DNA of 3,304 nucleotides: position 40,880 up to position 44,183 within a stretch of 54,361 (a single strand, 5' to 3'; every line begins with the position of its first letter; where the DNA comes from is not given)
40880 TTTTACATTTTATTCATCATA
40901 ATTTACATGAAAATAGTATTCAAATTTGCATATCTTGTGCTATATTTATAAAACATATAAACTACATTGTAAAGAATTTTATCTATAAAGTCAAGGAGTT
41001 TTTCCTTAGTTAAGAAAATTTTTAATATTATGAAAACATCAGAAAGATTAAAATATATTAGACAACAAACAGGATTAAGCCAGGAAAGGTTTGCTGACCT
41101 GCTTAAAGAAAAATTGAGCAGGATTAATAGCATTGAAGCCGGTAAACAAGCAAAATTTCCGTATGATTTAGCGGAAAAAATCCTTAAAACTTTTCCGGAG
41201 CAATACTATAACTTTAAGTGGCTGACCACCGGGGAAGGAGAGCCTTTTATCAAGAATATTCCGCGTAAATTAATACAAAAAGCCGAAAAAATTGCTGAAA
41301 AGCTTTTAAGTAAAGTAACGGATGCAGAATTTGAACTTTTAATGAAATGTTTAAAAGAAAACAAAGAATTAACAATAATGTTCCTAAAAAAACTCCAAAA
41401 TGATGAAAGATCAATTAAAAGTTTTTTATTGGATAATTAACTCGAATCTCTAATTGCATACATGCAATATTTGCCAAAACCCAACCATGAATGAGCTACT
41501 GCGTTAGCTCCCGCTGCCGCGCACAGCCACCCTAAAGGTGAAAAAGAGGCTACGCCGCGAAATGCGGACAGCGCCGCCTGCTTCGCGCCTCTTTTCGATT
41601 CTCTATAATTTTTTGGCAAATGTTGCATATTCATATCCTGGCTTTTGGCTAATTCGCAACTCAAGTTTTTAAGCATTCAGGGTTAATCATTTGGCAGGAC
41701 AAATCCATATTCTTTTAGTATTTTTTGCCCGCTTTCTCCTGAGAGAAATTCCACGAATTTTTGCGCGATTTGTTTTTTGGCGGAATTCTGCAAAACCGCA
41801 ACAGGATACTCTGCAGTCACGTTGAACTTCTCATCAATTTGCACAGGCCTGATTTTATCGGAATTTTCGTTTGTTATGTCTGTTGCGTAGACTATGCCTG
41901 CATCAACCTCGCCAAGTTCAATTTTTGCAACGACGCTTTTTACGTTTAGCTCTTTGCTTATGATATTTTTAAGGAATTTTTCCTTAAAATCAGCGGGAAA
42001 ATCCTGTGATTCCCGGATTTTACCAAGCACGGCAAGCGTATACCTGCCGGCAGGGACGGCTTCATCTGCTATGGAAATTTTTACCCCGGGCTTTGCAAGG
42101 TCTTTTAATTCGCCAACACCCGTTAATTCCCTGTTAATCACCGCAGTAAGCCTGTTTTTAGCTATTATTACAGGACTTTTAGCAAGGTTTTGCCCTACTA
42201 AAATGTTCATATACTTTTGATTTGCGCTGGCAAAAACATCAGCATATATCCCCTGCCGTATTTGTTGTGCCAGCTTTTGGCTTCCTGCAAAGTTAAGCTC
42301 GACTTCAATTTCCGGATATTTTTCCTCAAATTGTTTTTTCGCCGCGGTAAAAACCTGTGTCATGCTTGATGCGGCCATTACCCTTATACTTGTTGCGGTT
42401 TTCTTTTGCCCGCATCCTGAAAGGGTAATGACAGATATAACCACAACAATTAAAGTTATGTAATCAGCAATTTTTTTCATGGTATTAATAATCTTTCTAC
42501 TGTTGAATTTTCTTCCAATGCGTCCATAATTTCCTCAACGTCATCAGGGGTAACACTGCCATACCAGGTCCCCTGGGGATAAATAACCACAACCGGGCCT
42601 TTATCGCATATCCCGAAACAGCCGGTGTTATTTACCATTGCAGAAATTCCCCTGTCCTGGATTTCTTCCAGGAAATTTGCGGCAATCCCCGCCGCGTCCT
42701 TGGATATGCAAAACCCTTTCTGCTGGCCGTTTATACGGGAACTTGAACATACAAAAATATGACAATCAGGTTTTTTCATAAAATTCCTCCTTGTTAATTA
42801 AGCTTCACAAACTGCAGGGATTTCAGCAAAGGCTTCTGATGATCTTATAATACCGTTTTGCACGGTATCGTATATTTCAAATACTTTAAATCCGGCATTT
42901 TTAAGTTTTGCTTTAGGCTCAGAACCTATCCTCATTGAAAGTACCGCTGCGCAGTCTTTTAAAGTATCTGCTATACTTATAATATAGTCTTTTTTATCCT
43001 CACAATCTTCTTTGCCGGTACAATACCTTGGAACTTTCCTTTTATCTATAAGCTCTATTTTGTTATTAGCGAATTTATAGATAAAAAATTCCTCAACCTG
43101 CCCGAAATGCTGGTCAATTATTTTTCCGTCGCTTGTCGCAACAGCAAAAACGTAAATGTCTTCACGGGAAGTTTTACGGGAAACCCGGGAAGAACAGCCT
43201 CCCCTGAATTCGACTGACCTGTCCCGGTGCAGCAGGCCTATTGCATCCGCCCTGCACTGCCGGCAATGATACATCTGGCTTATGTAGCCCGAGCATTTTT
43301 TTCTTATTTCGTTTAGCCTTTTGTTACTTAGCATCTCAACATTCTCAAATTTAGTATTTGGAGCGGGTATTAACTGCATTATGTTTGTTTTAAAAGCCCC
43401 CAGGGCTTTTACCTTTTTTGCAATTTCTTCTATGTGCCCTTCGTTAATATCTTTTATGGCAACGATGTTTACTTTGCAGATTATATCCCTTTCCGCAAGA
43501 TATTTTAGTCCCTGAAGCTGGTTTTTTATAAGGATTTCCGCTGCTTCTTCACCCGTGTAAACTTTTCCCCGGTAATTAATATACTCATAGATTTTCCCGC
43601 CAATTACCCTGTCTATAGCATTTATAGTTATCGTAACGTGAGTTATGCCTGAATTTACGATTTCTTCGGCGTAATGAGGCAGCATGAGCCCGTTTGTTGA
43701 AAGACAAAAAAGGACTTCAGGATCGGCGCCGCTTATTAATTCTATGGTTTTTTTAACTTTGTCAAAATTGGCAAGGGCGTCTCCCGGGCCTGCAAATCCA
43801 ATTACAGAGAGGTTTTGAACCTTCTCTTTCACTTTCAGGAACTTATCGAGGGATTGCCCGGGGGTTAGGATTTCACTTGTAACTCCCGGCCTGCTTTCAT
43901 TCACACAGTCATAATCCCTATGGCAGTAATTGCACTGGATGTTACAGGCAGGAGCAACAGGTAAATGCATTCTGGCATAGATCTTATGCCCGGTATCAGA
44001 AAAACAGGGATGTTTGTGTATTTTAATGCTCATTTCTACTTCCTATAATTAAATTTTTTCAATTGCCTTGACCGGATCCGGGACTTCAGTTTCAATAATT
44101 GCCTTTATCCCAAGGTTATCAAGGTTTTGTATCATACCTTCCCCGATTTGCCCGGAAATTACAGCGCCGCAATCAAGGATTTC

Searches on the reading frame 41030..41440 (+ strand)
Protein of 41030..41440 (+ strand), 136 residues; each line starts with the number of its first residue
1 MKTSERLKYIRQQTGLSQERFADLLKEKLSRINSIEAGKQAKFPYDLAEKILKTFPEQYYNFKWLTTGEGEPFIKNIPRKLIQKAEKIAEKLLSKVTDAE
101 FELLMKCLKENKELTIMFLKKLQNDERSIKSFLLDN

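Call 58: search_protein_families(library=pfam, proteins=[window:41030-41440:+], max_evalue=0.001)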
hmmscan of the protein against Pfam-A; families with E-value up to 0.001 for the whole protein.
window:41030-41440:+ (136 aa): 3 families
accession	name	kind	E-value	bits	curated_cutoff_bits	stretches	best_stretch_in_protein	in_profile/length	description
PF01381.28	HTH_3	-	8.1e-07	29.4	23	1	7-55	1-48/55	Helix-turn-helix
PF12844.13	HTH_19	-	1.4e-05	25.3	30.2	1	5-71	2-64/64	Helix-turn-helix domain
PF13560.12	HTH_31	-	0.00018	22.2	27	1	5-53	4-52/64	Helix-turn-helix domain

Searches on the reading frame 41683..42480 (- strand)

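Call 58: search_protein_families(library=pfam, proteins=[window:41683-42480:-], max_evalue=0.001)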
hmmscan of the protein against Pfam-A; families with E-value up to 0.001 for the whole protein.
window:41683-42480:- (265 aa): 4 families
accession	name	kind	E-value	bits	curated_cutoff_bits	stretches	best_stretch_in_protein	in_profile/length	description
PF13531.11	SBP_bac_11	-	6.5e-51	173.7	25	1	32-260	1-226/227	Bacterial extracellular solute-binding protein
PF01547.30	SBP_bac_1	-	1.7e-20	74.7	26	1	38-253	2-307/307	Bacterial extracellular solute-binding protein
PF03466.25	LysR_substrate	-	2e-05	24.5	28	1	29-103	5-79/209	LysR substrate binding domain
PF13343.11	SBP_bac_6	-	4.6e-05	23.5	24.6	1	62-263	12-218/245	Bacterial extracellular solute-binding protein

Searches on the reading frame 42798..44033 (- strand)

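Call 13: search_protein_families(library=ncbifam, proteins=[window:42798-44033:-], max_evalue=0.00001)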
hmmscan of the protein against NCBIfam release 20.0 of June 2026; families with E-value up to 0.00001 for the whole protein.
window:42798-44033:- (411 aa): 10 families
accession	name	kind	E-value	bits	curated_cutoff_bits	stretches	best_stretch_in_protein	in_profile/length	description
TIGR01290.1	nifB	equivalog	1.6e-137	458.9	343.65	2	4-277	8-285/441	nitrogenase cofactor biosynthesis protein NifB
TIGR02668.1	moaA_archaeal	equivalog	7.8e-13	48.1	325.25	1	22-257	12-224/303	GTP 3',8-cyclase MoaA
TIGR02666.1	moaA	equivalog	1.1e-11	44.3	284.05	1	21-248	11-217/336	GTP 3',8-cyclase MoaA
TIGR04317.1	W_rSAM_matur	equivalog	2.9e-11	43.1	380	1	22-248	6-211/349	tungsten cofactor oxidoreductase radical SAM maturase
TIGR02663.1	nifX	equivalog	5.3e-11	43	112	1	297-382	4-85/119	nitrogen fixation protein NifX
NF001199.0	PRK00164.2-1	equivalog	1e-10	41.3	231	1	22-229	14-192/308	GTP 3',8-cyclase MoaA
TIGR03974.1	rSAM_six_Cys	equivalog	2e-07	30.2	425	1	21-139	98-216/451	thioether cross-link-forming SCIFF peptide maturase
TIGR04068.1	rSAM_ocin_clost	equivalog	4.1e-07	29.2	500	1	21-126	85-190/462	Cys-rich peptide radical SAM maturase CcpM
NF038283.1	viperin_w_prok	equivalog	2e-06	27.2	180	1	27-235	9-201/281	viperin family antiviral radical SAM protein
NF047865.1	rSAM_PapB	equivalog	4.3e-06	26.2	340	1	23-138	6-120/330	PapB family radical SAM/SPASM ranthipeptide maturase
